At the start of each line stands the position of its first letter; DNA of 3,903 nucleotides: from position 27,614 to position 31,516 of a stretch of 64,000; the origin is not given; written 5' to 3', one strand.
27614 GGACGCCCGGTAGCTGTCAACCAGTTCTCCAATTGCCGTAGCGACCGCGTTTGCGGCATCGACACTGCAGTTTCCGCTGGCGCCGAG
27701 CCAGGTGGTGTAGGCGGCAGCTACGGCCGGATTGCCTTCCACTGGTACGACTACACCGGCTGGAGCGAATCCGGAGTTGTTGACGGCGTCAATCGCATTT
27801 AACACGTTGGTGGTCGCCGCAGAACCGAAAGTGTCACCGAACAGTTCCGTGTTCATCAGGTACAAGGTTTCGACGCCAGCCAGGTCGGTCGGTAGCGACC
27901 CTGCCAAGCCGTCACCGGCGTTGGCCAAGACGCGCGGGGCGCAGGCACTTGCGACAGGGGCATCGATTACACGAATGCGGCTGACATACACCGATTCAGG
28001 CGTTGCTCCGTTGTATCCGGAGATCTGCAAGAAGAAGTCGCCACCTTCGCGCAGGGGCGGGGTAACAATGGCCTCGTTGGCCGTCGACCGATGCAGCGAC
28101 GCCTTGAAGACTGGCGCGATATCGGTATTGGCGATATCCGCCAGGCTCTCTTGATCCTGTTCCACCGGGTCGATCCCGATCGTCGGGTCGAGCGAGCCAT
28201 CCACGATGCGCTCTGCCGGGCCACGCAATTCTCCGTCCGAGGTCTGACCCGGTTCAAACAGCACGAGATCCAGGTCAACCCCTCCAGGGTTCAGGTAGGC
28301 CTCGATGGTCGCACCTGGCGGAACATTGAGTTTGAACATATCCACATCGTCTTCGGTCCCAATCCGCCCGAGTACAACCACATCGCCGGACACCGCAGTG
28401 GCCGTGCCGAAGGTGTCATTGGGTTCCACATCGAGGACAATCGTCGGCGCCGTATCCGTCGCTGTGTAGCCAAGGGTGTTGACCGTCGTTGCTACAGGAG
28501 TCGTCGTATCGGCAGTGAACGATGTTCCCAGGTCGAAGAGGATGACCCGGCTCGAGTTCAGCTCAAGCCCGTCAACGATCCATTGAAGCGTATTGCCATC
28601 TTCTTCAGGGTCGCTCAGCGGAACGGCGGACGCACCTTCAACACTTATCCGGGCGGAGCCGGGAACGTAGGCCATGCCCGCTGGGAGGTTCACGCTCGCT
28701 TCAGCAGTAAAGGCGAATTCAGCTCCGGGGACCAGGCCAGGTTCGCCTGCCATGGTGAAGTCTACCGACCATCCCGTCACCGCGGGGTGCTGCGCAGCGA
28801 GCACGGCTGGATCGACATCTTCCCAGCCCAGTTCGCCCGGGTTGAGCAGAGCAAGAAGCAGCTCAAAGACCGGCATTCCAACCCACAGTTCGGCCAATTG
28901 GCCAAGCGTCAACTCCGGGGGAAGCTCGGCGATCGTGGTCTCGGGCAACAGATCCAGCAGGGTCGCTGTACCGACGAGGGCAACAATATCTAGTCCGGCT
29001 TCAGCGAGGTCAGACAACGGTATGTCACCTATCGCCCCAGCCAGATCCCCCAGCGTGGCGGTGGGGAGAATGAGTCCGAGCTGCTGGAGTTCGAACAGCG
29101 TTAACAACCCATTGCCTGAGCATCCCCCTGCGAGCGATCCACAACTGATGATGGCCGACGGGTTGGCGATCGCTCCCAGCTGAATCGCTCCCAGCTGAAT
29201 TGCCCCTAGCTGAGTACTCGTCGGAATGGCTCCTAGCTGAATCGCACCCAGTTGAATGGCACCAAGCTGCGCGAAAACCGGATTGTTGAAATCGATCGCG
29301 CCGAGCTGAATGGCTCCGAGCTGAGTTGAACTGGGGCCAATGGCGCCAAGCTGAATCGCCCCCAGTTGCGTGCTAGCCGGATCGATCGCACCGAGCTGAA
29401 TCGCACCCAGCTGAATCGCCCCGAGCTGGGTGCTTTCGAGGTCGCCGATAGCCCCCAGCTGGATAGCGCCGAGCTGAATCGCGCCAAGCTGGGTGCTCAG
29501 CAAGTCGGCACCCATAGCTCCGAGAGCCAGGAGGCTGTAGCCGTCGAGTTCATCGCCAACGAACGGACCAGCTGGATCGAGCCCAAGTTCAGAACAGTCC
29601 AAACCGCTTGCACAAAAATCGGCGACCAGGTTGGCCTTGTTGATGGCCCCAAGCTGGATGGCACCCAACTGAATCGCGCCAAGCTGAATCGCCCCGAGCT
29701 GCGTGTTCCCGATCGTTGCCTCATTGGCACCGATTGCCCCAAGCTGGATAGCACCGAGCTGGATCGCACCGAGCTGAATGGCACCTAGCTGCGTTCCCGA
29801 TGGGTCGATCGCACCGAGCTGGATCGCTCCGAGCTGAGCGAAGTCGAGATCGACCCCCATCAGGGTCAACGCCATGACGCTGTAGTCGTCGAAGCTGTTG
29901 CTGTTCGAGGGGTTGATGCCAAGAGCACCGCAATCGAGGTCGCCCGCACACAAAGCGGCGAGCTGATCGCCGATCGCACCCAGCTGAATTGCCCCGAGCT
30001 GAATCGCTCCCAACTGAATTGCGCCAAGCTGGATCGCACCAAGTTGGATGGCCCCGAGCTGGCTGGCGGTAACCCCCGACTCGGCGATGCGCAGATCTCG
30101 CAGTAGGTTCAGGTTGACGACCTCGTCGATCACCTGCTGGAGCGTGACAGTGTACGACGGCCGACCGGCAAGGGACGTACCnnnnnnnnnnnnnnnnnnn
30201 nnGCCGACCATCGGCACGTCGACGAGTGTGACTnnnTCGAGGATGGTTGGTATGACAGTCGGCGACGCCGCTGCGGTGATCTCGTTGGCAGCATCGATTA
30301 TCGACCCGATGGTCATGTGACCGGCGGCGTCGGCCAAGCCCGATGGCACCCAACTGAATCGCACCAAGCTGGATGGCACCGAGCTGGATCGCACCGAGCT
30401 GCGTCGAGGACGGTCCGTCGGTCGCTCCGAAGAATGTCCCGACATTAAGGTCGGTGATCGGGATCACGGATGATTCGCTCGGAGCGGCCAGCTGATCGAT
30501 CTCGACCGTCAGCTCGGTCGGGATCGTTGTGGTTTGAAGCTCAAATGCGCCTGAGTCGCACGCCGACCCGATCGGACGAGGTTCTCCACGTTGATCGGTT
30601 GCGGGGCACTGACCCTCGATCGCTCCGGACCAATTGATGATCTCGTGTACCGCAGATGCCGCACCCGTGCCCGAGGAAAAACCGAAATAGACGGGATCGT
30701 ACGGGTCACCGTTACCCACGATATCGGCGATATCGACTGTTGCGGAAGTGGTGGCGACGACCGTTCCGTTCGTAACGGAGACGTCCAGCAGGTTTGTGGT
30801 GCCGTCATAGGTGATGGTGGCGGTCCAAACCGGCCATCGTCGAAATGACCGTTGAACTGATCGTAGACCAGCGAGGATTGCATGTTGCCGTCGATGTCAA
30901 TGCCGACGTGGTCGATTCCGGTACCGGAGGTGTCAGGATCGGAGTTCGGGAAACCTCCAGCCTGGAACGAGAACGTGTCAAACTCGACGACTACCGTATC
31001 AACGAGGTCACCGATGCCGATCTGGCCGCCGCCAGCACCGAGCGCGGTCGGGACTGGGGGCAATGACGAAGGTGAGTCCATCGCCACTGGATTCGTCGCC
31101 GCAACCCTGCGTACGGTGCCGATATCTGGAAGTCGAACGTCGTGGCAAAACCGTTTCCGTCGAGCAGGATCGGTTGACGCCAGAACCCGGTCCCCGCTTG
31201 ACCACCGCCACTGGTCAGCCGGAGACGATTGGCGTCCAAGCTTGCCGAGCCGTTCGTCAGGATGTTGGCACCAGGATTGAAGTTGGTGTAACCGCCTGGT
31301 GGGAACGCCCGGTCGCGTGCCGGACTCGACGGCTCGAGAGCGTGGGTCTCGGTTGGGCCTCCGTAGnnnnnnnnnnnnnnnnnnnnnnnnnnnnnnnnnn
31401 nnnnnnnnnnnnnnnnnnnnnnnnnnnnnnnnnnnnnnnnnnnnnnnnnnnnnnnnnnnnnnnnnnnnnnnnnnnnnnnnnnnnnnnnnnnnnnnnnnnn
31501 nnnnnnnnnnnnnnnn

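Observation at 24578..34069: Six ORF fragments are one ~9.5-kb secreted mosaic gene with an unusual domain combination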

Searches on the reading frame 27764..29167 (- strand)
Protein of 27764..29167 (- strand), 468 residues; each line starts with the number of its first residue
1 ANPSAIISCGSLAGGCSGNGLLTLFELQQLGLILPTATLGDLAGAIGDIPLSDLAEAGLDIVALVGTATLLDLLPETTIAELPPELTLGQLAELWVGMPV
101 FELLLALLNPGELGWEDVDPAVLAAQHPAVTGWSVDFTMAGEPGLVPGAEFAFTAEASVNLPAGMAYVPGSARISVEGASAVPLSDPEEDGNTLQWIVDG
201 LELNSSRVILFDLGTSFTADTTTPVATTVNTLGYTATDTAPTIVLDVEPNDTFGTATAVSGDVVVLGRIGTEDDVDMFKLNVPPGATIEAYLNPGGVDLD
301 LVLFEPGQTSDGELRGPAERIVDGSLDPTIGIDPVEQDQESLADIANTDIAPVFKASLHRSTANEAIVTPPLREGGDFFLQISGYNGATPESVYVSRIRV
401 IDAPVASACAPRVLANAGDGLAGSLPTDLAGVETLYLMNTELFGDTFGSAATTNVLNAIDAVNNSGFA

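Call 10: search_protein_families(library=pfam, proteins=[window:27779-29167:-], max_evalue=1)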
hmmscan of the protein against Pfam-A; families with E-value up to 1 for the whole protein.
seq(463 aa): 1 family
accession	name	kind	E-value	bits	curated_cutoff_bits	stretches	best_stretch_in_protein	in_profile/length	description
PF14312.12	FG-GAP_2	-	0.0036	17.9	23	1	246-273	11-38/49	FG-GAP repeat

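Call 36: find_related_loci(query=window:27764-29167:-, collection=metagenome_contigs, flank=10000)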
Query window:27764-29167:- (468 aa) in metagenome_contigs; peptide patterns used: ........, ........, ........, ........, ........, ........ (x = any residue, [..] = any of these).
146 stretches matched a pattern, but none encodes a relative of the query by tblastn (E <= 1e-3).

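Call 45: search_protein_families(library=ncbifam, proteins=[window:27764-29167:-], max_evalue=0.1)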
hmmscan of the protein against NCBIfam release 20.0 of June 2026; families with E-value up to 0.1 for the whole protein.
window:27764-29167:- (468 aa): 0 families

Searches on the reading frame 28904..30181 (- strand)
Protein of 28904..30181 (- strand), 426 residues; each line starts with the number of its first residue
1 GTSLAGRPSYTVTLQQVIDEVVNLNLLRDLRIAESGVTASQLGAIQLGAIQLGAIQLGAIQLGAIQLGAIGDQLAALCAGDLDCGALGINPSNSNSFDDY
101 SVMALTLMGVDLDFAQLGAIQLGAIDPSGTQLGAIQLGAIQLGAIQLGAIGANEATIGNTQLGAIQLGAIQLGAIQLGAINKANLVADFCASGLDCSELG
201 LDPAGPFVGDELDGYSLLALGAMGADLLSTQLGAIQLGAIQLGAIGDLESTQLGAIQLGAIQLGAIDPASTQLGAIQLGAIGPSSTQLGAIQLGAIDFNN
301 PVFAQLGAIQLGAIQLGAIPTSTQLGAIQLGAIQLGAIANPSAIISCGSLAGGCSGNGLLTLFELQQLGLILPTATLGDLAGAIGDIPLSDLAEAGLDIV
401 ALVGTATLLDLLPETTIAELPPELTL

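Call 45: search_protein_families(library=ncbifam, proteins=[window:28904-30181:-], max_evalue=0.1)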
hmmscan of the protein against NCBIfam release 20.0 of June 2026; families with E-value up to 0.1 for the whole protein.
window:28904-30181:- (426 aa): 2 families
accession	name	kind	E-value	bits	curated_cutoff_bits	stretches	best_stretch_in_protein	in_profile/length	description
NF008125.0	PRK10873.1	equivalog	0.036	14.5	162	1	212-243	12-43/131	hypothetical protein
NF011856.0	PRK15328.1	equivalog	0.058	12.9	208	0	141-193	42-92/160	type III secretion system invasion protein IagB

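Call 47: predict_structure(protein=window:28904-30181:-)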
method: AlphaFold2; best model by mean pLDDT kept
length: 426 residues; sequences in the alignment: 1
mean_pLDDT: 35.6   pTM: 0.18
mean pLDDT of the five models: 35.6, 35.5, 32.1, 30.9, 28.8
residues with pLDDT >= 90: 0; 70-90: 0; 50-70: 43; < 50: 383
segments of 3 or more residues with pLDDT < 50: 1-16, 23-69, 93-182, 203-389, 391-426
pLDDT, mean of each block of 10 residues (from residue 1): 33 47 44 36 31 28 38 60 57 43 40 33 31 28 29 26 28 30 50 55 43 33 31 28 26 28 30 26 27 33 31 30 29 28 28 27 34 37 48 43 42 44 38
secondary structure, 60 per line:
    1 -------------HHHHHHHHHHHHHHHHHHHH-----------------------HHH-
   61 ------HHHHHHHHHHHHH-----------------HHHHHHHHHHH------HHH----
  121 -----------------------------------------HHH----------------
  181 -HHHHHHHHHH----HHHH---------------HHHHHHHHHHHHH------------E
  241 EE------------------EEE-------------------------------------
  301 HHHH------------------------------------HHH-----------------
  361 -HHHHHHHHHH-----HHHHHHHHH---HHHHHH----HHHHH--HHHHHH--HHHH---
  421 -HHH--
elements in order: H14-33 H67-79 H97-107 H182-191 H196-199 H215-227 E240-242 E261-263 H301-304 H362-371 H377-385 H389-394 H399-403 H406-411 H414-417

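Call 62: search_protein_representatives(protein=window:28904-30181:-)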
Query: 426 residues. Proteins with E-value up to 0.001 (for the whole library): 262; up to 1e-10: 78; up to 1e-30: 14. The best 150 are listed.
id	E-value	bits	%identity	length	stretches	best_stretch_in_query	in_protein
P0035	9.3e-159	545.3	69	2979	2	3-426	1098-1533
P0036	5.2e-146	503.3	76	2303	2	2-426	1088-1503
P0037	1.1e-132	459.4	83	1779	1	103-426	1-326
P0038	2.0e-100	353.2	59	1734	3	1-426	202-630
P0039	6.6e-90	318.5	39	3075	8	13-298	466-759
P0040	8.9e-49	183.1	52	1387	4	117-338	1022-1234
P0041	6.4e-46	173.7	50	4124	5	42-183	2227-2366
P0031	5.0e-44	167.5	49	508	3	42-304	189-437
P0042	4.7e-40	154.4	37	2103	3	41-285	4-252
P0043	2.2e-37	145.6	46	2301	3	41-361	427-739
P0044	1.0e-34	136.8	46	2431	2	42-381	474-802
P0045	4.2e-33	131.5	26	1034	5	41-181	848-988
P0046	7.5e-32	127.4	46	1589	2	42-365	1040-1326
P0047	1.7e-31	126.3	42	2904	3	116-338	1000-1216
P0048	5.8e-30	121.2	47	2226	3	1-193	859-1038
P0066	4.7e-21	91.8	30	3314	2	4-394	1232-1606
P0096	3.5e-13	65.9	30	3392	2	39-402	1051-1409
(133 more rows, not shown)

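Call 65: find_encoding_contigs(protein=P0035, flank=10000, max_places=3)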
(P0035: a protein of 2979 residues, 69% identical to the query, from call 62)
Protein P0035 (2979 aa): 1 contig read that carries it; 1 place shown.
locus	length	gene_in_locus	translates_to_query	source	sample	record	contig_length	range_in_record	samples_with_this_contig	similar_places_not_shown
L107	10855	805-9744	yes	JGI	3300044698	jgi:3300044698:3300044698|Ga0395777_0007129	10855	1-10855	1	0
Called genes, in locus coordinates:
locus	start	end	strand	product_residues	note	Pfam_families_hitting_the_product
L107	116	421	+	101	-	-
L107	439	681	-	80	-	-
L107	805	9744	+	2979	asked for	PF00139:Lectin_legB, PF18483:Lectin_L-type_dom, PF18911:PKD_4 (weak)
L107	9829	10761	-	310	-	PF00515:TPR_1 (faint), PF07719:TPR_2 (faint), PF13374:TPR_10 (faint), PF13428:TPR_14 (faint), PF17874:TPR_MalT, PF13424:TPR_12, PF17874:TPR_MalT (weak)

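Call 86: find_encoding_contigs(protein=P0037, flank=8000, max_places=2)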
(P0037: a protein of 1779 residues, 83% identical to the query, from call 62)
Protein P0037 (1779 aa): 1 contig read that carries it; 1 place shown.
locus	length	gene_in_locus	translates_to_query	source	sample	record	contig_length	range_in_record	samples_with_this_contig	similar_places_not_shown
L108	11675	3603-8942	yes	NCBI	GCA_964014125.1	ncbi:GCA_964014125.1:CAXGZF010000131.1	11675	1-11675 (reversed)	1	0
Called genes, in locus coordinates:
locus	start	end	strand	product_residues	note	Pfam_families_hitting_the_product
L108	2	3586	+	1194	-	?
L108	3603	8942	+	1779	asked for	PF00801:PKD, PF18911:PKD_4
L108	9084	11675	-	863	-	?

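Call 87: find_encoding_contigs(protein=P0036, flank=8000, max_places=2)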
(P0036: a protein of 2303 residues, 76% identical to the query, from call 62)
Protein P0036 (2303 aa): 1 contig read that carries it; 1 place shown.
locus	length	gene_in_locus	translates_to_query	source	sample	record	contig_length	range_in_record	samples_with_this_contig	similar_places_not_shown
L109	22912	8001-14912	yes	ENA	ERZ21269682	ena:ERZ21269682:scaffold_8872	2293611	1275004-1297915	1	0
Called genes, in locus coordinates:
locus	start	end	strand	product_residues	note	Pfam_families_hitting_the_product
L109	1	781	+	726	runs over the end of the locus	PF15714:SpoVT_C (faint), PF01590:GAF (weak), PF13185:GAF_2, PF00512:HisKA, PF02518:HATPase_c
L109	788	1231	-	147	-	PF00383:dCMP_cyt_deam_1, PF14437:MafB19-deam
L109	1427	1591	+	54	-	-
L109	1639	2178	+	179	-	PF12840:HTH_20, PF01022:HTH_5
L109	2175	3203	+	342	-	PF00144:Beta-lactamase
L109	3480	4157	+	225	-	PF00198:2-oxoacid_dh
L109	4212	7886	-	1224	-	PF00211:Guanylate_cyc, PF13191:AAA_16, PF14559:TPR_19 (faint), PF07719:TPR_2 (faint), PF00515:TPR_1 (faint), PF13174:TPR_6 (faint), PF13176:TPR_7 (faint), PF13424:TPR_12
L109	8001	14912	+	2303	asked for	PF00139:Lectin_legB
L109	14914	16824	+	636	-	PF00801:PKD, PF18911:PKD_4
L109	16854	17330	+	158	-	PF12867:DinB_2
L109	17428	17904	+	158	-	PF13302:Acetyltransf_3 (weak), PF13420:Acetyltransf_4, PF00583:Acetyltransf_1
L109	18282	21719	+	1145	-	PF08471:Ribonuc_red_2_N, PF02867:Ribonuc_red_lgC, PF12637:TSCPD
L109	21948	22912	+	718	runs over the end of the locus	-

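Call 90: search_protein_families(library=pfam, proteins=[P0039, P0066, P0096], max_evalue=0.01)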
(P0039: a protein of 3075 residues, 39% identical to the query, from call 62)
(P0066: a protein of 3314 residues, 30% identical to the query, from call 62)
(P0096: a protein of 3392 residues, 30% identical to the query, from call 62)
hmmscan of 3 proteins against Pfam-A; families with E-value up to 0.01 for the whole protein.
P0039 (3075 aa): 3 families
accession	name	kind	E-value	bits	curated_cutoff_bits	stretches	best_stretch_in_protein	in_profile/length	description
PF18911.6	PKD_4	-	1.7e-12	47.7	27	2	2843-2915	31-83/85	PKD domain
PF00801.26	PKD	-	4.2e-07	30.3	23.5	0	2959-3025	30-79/80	PKD domain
PF01364.23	Peptidase_C25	-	6.5e-06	26.1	23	1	1777-2097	41-348/374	Peptidase family C25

P0066 (3314 aa): 4 families
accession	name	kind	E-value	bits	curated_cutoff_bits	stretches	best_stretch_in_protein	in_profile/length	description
PF00353.25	HemolysinCabind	-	2.6e-37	126.8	23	9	3103-3138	1-36/36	RTX calcium-binding nonapeptide repeat (4 copies)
PF14312.12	FG-GAP_2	-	5.3e-22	78.2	23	4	1087-1128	8-48/49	FG-GAP repeat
PF18884.5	TSP3_bac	-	7.8e-10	38.9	25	2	3041-3062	1-22/22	Bacterial TSP3 repeat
PF17957.7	Big_7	-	0.0058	17.7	24.1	0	2917-2954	6-44/70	Bacterial Ig domain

P0096 (3392 aa): 6 families
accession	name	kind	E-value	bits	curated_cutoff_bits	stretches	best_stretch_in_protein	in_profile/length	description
PF24684.1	Vgb_lyase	-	1.7e-43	148.9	50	1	99-366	13-250/290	Virginiamycin B lyase family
PF12245.14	Big_3_2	-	0.00035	21.2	23.3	0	3140-3192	64-119/122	Bacterial Ig-like domain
PF13750.12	Big_3_3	-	0.0011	19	27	0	3093-3139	16-69/157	Bacterial Ig-like domain (group 3)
PF13599.13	Pentapeptide_4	-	0.0021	18.5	38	0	1235-1298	10-73/78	Pentapeptide repeat region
PF13229.12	Beta_helix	-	0.0034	17.5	25.9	0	704-809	12-103/158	Right handed beta helix region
PF25296.1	Decapeptide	-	0.0089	16.3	45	0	1143-1186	17-60/74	Decapeptide repeat region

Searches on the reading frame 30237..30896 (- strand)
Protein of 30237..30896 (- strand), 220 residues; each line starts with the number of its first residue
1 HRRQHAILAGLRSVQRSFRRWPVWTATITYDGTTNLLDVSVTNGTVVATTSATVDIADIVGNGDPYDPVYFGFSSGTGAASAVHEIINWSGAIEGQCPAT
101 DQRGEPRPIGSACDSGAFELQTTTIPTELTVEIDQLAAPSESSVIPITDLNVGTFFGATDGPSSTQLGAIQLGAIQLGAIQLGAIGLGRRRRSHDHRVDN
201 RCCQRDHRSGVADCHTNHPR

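Call 5: search_protein_families(library=pfam, proteins=[window:30237-30896:-], max_evalue=0.01)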
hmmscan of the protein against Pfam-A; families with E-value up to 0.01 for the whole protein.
window:30237-30896:- (220 aa): 2 families
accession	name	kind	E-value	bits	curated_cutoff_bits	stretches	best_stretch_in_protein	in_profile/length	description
PF00139.26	Lectin_legB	-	3.4e-07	30.5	26.3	1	25-102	167-245/250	Legume lectin domain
PF18483.9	Lectin_L-type_dom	-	7e-05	23.2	78.3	1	25-86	159-211/215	Legume lectin beta-barrel domain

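Call 6: search_protein_families(library=ncbifam, proteins=[window:30237-30896:-], max_evalue=0.01)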
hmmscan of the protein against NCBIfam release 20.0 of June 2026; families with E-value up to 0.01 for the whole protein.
window:30237-30896:- (220 aa): 1 family
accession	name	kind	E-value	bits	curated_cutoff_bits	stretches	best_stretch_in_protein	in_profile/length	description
NF041518.1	choice_anch_Q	domain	2.2e-10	40.6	25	1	95-121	32-58/58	choice-of-anchor Q domain-containing protein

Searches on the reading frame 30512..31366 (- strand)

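Call 5: search_protein_families(library=pfam, proteins=[window:30512-31366:-], max_evalue=0.01)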
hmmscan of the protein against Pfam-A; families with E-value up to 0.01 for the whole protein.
window:30512-31366:- (285 aa): 1 family
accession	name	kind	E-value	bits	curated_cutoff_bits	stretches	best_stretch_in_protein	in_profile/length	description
PF18483.9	Lectin_L-type_dom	-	0.0092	16.3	78.3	0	107-161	79-129/215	Legume lectin beta-barrel domain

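Call 6: search_protein_families(library=ncbifam, proteins=[window:30512-31366:-], max_evalue=0.01)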
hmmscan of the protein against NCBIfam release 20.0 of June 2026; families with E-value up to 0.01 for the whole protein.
window:30512-31366:- (285 aa): 0 families
